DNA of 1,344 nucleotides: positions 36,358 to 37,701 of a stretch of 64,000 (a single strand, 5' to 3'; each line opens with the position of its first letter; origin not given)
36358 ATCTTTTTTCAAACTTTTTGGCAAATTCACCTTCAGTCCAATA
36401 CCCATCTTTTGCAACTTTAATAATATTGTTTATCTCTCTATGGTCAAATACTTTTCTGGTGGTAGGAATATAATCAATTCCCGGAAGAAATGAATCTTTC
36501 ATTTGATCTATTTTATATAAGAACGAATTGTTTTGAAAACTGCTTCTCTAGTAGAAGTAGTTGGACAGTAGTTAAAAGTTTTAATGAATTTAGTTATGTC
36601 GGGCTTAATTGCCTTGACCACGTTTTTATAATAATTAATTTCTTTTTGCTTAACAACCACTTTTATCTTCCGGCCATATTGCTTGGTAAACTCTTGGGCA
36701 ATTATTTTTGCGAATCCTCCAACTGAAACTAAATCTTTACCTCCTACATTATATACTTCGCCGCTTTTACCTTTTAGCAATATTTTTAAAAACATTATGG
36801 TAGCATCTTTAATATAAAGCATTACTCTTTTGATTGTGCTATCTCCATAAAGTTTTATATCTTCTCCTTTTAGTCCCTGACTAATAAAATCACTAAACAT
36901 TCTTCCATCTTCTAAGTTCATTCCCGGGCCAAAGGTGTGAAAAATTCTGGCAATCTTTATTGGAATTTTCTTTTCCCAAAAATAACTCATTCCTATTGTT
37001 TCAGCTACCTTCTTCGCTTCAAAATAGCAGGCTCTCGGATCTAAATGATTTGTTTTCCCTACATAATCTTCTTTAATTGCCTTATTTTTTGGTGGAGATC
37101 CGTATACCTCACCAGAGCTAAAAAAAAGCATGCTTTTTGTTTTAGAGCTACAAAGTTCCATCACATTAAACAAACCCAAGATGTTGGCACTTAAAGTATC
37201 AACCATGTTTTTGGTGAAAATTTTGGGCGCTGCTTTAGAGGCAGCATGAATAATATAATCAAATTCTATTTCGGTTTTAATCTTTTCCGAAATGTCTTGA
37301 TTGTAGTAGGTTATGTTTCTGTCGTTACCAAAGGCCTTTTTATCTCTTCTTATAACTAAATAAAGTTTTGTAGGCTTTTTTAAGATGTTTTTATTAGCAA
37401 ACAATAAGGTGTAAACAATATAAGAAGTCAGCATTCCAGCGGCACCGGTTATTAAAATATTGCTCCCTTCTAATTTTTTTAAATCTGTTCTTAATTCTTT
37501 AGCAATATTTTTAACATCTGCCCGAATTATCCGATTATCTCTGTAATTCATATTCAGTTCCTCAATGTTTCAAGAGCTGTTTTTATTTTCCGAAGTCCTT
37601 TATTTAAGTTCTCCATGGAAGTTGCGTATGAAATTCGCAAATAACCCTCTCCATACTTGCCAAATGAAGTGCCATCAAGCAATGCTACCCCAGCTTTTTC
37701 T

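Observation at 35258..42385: CDP-3,6-dideoxyhexose module (DdhA-DdhB-E1) coupled to an ALS-like ThDP enzyme, an SDR and a class I aminotransferase: candidate branched-chain (yersiniose-like) or novel dideoxy sugar pathway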

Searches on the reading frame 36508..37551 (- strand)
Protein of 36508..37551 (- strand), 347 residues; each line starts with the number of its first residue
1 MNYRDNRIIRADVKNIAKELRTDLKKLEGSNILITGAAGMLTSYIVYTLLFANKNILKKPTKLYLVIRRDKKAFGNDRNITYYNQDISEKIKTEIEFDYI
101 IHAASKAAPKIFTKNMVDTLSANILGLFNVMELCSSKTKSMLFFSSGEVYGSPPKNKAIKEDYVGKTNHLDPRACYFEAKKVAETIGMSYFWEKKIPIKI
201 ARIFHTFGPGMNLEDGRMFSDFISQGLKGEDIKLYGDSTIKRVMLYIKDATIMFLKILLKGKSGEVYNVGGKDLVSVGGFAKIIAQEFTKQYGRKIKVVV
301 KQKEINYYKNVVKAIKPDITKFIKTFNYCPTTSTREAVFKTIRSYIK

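Call 4: search_protein_families(library=pfam, proteins=[window:36508-37551:-])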
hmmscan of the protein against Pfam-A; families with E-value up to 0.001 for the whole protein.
window:36508-37551:- (347 aa): 5 families
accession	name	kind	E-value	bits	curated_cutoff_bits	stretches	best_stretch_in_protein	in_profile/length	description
PF01370.27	Epimerase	-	1.5e-32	113.4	20.9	1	32-270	1-240/240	NAD dependent epimerase/dehydratase family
PF16363.11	GDP_Man_Dehyd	-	9e-26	91.5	27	1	33-338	1-329/332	GDP-mannose 4,6 dehydratase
PF07993.18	NAD_binding_4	-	1.5e-11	44.4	20.1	1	96-203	88-204/258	Male sterility protein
PF02719.21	Polysacc_synt_2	-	5.9e-06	26.1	20.2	0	32-142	1-124/293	Polysaccharide biosynthesis protein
PF01073.25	3Beta_HSD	-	9.4e-06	25.3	22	1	33-186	1-156/280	3-beta hydroxysteroid dehydrogenase/isomerase family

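Call 5: search_protein_families(library=ncbifam, proteins=[window:36508-37551:-])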
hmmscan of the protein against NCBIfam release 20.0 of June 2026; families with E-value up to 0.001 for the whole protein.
window:36508-37551:- (347 aa): 12 families
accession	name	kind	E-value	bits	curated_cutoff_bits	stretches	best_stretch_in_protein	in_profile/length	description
TIGR01181.1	dTDP_gluc_dehyt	equivalog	6.9e-22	77.9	365.1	1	31-346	1-312/321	dTDP-glucose 4,6-dehydratase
TIGR04180.1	EDH_00030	hypoth_equivalog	1.3e-17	63.8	475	1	32-331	1-295/297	NAD-dependent 4,6-dehydratase LegB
NF008872.0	PRK11908.1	equivalog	2.8e-12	46.3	294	1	79-345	54-335/349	bifunctional UDP-4-keto-pentose/UDP-xylose synthase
TIGR02197.1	heptose_epim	equivalog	5.2e-12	45.5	274.6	1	32-345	1-313/316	ADP-glyceromanno-heptose 6-epimerase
NF011728.1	PRK15181.1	equivalog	1.4e-11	44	760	1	18-346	5-338/348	Vi polysaccharide biosynthesis UDP-N-acetylglucosaminuronic acid C-4 epimerase TviC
TIGR01179.1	galE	equivalog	2.8e-09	36.3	262.3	1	31-212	1-182/332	UDP-glucose 4-epimerase GalE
NF007582.0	PRK10217.1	equivalog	7.2e-09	35.2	698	1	32-286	4-268/355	dTDP-glucose 4,6-dehydratase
NF007490.0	PRK10084.1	subfamily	1.4e-08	34.1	649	1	31-273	2-262/361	dTDP-glucose 4,6-dehydratase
TIGR01746.1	Thioester-redct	subfamily_domain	7e-07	28.8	213.35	1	96-284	88-277/371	thioester reductase domain-containing protein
NF005998.1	PRK08125.1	equivalog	1.4e-06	27.1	777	1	30-342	316-646/649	bifunctional UDP-4-amino-4-deoxy-L-arabinose formyltransferase/UDP-glucuronic acid oxidase ArnA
TIGR02622.1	CDP_4_6_dhtase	equivalog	8.6e-06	25.1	278.45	1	31-345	6-330/352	CDP-glucose 4,6-dehydratase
NF043036.1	ErythonDh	equivalog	9.3e-05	21.8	325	1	31-186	2-159/321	D-erythronate dehydrogenase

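Call 27: search_solved_structures(query=window:36508-37551:-, max_evalue=1e-15)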
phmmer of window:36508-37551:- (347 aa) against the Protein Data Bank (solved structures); distinct sequences matched with E-value up to 1e-15: 9.
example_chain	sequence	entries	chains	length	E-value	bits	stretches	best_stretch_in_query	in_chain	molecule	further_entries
2b69_A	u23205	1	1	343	2.8e-40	141.8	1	29-286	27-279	UDP-glucuronate decarboxylase 1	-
4gll_A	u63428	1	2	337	3.2e-40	141.6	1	30-286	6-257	UDP-glucuronic acid decarboxylase 1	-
4lk3_A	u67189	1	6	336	9.3e-40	140.1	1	30-286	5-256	UDP-glucuronic acid decarboxylase 1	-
4m55_A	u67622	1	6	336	9.3e-40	140.1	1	30-286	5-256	UDP-glucuronic acid decarboxylase 1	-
8v4h_A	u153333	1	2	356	7.7e-23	84.5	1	6-289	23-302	Putative nucleotide sugar dehydratase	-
8v4g_A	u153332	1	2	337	8.3e-23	84.4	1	6-289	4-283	Putative nucleotide sugar dehydratase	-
8vr2_A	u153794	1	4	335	4.4e-18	68.9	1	26-286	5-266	NAD-dependent epimerase/dehydratase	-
6bwl_A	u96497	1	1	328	6.8e-17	65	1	31-286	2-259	Pal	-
6bi4_A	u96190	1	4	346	1.1e-16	64.3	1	29-273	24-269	dTDP-glucose 4,6-dehydratase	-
